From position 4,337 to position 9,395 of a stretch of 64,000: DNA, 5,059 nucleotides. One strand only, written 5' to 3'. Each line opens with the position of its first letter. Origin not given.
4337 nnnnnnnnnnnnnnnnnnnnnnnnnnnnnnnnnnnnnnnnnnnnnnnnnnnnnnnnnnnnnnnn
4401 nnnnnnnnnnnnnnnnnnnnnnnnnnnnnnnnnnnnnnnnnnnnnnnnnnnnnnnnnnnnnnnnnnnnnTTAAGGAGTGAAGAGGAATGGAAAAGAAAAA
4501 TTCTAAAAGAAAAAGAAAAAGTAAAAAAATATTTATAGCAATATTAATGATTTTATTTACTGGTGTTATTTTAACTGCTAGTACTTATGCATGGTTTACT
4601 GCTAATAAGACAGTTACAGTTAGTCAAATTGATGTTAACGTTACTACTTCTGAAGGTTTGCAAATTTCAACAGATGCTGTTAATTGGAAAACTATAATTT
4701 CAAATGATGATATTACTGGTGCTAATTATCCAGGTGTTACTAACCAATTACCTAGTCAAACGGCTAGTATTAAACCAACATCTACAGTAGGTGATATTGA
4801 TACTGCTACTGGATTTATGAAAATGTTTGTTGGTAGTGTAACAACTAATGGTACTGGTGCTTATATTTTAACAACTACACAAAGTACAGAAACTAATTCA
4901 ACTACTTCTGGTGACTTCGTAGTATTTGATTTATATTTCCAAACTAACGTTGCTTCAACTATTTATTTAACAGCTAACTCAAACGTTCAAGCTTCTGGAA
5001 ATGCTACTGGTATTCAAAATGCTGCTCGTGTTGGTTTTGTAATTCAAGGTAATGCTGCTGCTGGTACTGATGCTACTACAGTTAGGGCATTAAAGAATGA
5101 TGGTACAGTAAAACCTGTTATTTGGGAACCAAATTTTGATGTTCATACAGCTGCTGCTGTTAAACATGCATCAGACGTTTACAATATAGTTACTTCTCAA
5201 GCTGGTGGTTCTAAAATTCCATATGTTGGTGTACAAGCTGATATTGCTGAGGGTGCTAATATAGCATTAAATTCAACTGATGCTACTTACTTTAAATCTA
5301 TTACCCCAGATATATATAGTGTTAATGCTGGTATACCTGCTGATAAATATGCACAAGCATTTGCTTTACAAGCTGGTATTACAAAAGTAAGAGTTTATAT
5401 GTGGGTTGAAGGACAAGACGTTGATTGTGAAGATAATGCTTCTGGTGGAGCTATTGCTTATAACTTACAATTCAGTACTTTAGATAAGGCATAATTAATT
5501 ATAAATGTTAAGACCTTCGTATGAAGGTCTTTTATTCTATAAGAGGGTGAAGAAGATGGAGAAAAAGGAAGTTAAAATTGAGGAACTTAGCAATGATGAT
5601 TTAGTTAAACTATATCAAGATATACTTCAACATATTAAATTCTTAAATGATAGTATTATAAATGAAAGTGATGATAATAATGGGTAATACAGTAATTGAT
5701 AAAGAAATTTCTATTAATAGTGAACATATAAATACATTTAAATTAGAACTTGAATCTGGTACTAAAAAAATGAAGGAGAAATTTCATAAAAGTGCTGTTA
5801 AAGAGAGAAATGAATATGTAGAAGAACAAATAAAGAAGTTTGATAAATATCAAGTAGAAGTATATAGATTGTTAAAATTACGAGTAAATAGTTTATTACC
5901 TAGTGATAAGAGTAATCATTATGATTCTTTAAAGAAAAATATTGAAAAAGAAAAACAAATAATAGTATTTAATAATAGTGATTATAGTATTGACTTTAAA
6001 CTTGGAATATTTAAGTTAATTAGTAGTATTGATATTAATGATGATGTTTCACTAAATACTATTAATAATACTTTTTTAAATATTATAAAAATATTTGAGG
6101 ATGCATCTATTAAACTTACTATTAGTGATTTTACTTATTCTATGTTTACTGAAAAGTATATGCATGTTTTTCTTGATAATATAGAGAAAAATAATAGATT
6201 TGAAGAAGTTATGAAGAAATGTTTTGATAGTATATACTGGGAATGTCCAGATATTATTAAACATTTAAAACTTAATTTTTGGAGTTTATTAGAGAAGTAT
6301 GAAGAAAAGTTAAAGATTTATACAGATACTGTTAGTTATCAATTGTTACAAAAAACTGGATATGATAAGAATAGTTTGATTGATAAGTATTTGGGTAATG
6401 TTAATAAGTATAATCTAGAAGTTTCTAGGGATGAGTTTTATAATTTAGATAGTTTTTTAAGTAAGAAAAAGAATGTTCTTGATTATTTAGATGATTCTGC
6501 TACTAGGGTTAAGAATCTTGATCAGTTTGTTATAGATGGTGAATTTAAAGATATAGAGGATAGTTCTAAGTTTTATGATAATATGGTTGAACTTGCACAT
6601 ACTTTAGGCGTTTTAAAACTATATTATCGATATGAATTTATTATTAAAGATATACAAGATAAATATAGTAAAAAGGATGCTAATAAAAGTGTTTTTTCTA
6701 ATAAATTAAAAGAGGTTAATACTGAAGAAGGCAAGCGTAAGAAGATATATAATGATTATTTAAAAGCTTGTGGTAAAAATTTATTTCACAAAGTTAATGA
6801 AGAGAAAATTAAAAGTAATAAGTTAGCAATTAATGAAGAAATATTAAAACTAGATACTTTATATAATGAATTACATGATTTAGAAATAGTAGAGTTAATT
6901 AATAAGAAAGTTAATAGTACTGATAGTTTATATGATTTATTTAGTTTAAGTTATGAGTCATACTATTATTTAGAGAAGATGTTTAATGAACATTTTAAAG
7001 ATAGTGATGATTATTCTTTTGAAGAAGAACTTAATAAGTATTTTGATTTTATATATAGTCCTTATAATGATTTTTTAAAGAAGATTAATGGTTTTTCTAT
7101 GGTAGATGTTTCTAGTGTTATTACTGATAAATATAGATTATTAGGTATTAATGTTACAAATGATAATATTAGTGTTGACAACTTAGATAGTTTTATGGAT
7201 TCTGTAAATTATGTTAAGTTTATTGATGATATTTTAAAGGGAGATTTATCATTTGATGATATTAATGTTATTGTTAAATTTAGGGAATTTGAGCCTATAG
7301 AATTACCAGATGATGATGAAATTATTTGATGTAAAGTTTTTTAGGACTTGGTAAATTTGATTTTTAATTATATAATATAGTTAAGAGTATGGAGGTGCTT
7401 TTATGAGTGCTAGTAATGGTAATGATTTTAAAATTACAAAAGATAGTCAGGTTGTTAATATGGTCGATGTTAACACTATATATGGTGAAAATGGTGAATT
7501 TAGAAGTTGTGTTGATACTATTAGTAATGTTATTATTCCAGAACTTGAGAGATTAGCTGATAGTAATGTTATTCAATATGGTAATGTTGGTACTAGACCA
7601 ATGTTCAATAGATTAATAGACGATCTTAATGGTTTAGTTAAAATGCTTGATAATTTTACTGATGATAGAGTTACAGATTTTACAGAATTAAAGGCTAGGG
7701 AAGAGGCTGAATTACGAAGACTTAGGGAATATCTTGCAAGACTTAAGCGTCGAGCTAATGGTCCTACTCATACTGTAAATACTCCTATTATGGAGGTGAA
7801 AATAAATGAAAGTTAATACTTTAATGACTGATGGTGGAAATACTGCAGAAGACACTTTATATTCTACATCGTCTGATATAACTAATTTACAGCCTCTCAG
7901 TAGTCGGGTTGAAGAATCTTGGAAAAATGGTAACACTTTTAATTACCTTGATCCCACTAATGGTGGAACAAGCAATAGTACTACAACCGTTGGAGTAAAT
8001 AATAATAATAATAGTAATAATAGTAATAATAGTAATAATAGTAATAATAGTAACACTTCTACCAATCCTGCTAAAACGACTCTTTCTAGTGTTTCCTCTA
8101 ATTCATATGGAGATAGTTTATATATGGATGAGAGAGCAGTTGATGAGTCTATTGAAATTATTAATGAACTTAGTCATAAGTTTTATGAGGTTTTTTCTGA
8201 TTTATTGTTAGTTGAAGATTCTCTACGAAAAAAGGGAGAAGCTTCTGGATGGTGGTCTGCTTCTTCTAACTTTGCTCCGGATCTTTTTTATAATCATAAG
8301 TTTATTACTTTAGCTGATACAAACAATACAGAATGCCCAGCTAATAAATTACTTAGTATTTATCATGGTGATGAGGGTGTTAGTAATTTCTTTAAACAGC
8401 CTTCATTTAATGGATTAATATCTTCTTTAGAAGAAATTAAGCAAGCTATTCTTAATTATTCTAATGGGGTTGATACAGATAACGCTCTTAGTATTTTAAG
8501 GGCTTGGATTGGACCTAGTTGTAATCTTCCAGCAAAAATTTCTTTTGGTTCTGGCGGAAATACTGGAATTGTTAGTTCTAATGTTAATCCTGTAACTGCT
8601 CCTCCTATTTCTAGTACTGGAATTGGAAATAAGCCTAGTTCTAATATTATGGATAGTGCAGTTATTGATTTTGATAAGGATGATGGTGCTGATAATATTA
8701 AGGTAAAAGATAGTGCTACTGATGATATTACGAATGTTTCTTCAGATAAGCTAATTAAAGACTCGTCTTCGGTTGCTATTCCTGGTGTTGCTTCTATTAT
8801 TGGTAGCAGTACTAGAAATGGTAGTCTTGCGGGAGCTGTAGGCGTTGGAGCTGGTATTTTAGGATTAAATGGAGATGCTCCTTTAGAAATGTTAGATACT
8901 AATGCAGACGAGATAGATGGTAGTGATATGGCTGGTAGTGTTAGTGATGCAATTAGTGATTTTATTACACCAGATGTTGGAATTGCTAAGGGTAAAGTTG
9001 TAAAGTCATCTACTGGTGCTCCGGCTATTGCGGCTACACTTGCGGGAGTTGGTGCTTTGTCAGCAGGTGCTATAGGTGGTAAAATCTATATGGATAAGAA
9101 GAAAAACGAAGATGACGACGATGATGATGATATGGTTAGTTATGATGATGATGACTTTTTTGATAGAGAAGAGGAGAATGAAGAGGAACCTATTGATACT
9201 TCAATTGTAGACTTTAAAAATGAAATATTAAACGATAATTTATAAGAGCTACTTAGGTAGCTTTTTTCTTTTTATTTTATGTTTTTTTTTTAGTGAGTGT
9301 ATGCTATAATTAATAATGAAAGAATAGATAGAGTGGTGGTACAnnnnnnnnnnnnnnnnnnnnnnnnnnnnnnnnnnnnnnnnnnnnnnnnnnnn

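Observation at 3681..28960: About 25-kb accessory locus with three SipW paralogs, at least eight TasA/camelysin-like secreted proteins and a 2839-aa beta-helix giant protein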

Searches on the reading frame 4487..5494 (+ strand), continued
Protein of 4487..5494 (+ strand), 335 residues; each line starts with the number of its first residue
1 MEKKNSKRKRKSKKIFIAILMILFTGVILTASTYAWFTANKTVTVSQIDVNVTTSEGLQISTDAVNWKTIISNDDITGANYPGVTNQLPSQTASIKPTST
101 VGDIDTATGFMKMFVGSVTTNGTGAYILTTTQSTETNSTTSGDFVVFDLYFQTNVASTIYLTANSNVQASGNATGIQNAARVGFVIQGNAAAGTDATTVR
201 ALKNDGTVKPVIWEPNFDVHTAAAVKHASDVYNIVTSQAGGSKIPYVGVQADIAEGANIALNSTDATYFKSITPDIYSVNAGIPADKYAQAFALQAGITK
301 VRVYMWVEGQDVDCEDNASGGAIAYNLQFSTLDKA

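Call 87: list_cluster_members(proteins=[window:4487-5494:+, window:23312-24847:+, window:24858-25982:+, window:25984-26829:+, window:9344-10597:+, window:3765-4469:+, window:19165-19923:+, window:19996-20607:+, window:5662-7329:+])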
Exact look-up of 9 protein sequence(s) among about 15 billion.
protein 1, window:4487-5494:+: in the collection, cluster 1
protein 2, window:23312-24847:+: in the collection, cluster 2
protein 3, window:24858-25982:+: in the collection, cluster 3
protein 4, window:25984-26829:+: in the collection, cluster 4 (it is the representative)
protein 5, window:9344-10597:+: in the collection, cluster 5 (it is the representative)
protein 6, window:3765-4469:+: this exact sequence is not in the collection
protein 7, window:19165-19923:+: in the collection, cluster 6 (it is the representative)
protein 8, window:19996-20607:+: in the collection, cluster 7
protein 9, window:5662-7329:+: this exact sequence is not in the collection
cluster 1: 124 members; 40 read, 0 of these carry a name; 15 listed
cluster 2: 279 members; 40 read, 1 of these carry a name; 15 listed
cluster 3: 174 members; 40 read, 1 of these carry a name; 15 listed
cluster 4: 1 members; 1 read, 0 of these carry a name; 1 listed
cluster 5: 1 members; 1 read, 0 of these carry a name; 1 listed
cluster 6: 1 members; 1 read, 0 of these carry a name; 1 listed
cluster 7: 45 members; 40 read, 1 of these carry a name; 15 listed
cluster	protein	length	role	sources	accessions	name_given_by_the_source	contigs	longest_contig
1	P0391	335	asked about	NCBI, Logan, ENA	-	-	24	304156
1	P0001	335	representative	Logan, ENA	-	-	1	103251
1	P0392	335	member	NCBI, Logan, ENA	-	-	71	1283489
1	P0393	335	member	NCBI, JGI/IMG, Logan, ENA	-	-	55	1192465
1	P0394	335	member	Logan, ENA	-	-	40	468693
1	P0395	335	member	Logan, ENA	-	-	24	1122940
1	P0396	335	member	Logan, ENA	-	-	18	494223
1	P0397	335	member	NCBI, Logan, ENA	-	-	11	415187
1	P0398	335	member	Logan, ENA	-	-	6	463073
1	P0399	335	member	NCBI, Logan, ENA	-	-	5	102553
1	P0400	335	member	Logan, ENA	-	-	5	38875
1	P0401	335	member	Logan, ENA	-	-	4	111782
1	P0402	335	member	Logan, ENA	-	-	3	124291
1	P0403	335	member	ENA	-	-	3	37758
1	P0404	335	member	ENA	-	-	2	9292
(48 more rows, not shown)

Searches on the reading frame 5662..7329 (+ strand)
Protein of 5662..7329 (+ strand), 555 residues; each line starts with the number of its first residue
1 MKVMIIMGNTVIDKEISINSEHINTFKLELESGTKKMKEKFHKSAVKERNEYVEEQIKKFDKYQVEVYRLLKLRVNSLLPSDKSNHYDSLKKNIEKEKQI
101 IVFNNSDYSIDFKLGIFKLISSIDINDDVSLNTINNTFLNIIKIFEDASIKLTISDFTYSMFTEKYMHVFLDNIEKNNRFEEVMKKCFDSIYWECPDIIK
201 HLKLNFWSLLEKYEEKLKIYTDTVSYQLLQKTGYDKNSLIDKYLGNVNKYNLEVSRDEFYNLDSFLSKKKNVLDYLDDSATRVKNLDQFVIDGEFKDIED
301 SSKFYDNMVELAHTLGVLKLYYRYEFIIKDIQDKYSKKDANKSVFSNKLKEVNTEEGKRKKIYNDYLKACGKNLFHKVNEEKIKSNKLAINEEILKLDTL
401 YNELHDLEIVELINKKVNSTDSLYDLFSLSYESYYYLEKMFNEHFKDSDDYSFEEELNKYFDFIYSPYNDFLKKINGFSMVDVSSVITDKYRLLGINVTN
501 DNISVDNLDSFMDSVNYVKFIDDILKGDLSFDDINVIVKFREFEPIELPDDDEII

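Call 5: search_protein_families(library=pfam, max_evalue=0.1, proteins=[window:5662-7329:+])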
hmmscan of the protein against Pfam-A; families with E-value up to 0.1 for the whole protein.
window:5662-7329:+ (555 aa): 1 family
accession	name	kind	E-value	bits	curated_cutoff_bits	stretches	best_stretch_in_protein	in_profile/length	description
PF19481.4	DUF6017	-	0.017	15.7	27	0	249-309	83-141/148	Family of unknown function (DUF6017)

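Call 7: search_protein_families(library=ncbifam, max_evalue=0.1, proteins=[window:5662-7329:+])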
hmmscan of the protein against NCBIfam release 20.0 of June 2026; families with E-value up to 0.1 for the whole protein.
window:5662-7329:+ (555 aa): 0 families

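Call 34: search_protein_families(library=padloc, max_evalue=0.01, proteins=[window:5662-7329:+])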
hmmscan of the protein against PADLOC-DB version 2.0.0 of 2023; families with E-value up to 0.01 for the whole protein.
window:5662-7329:+ (555 aa): 0 families

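Call 55: search_protein_families(library=phrogs, max_evalue=0.001, proteins=[window:5662-7329:+])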
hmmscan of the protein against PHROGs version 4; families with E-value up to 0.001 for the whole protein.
window:5662-7329:+ (555 aa): 0 families

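Call 80: search_solved_structures(query=A6, max_evalue=10)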
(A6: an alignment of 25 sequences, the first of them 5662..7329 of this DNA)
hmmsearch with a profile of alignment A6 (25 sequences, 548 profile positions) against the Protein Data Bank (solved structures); distinct sequences matched with E-value up to 10: 3.
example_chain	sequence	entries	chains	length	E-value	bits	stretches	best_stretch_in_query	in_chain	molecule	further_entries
3rp9_A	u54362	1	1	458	0.55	11.9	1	85-156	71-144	Mitogen-activated protein kinase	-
5lji_A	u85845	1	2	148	0.84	11.3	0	476-503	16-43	Flavodoxin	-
5ljl_A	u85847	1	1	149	0.86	11.2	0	476-503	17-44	Flavodoxin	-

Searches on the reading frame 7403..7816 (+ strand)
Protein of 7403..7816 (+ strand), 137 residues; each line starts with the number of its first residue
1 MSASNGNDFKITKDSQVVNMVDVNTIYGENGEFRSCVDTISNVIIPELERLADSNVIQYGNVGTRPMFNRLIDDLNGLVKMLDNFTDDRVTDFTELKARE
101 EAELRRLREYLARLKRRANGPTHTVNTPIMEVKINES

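Call 5: search_protein_families(library=pfam, max_evalue=0.1, proteins=[window:7403-7816:+])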
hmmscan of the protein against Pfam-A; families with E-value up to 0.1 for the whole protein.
window:7403-7816:+ (137 aa): 1 family
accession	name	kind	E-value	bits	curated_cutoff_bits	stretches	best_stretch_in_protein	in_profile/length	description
PF05957.18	DUF883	-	0.014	15.8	25.4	1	69-116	8-52/53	DUF883 N-terminal domain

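Call 7: search_protein_families(library=ncbifam, max_evalue=0.1, proteins=[window:7403-7816:+])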
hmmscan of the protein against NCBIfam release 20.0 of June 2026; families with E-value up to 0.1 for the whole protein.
window:7403-7816:+ (137 aa): 0 families

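Call 34: search_protein_families(library=padloc, max_evalue=0.01, proteins=[window:7403-7816:+])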
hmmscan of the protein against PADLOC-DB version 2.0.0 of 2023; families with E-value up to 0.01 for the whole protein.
window:7403-7816:+ (137 aa): 0 families

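Call 55: search_protein_families(library=phrogs, max_evalue=0.001, proteins=[window:7403-7816:+])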
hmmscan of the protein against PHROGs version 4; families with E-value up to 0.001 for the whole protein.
window:7403-7816:+ (137 aa): 0 families

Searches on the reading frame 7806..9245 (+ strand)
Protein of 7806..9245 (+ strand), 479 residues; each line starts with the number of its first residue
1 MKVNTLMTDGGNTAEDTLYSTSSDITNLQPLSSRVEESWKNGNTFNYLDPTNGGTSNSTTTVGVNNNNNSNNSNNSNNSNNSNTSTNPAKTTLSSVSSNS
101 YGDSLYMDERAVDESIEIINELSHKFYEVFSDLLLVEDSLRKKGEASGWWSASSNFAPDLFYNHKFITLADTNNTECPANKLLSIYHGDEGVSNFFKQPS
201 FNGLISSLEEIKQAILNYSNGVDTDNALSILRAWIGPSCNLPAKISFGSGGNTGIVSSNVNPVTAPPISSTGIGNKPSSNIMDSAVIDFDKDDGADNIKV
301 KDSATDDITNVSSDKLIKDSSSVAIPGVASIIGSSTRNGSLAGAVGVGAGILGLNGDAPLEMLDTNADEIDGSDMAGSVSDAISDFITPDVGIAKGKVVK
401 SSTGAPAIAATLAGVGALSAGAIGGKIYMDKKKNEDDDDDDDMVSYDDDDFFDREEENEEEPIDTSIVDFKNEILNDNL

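Call 5: search_protein_families(library=pfam, max_evalue=0.1, proteins=[window:7806-9245:+])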
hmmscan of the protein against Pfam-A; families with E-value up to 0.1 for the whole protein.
window:7806-9245:+ (479 aa): 0 families

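Call 7: search_protein_families(library=ncbifam, max_evalue=0.1, proteins=[window:7806-9245:+])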
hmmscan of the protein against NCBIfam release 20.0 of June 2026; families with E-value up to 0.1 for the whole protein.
window:7806-9245:+ (479 aa): 1 family
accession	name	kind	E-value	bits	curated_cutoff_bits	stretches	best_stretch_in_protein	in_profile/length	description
TIGR03065.1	srtB_sig_QVPTGV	subfamily_domain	0.0014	18.2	21.35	1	408-434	6-32/32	QVPTGV class sortase B protein-sorting domain-containing protein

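Call 34: search_protein_families(library=padloc, max_evalue=0.01, proteins=[window:7806-9245:+])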
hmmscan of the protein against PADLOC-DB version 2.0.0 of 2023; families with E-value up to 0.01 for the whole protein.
window:7806-9245:+ (479 aa): 0 families

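Call 55: search_protein_families(library=phrogs, max_evalue=0.001, proteins=[window:7806-9245:+])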
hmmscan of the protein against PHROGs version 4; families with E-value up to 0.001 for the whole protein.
window:7806-9245:+ (479 aa): 0 families
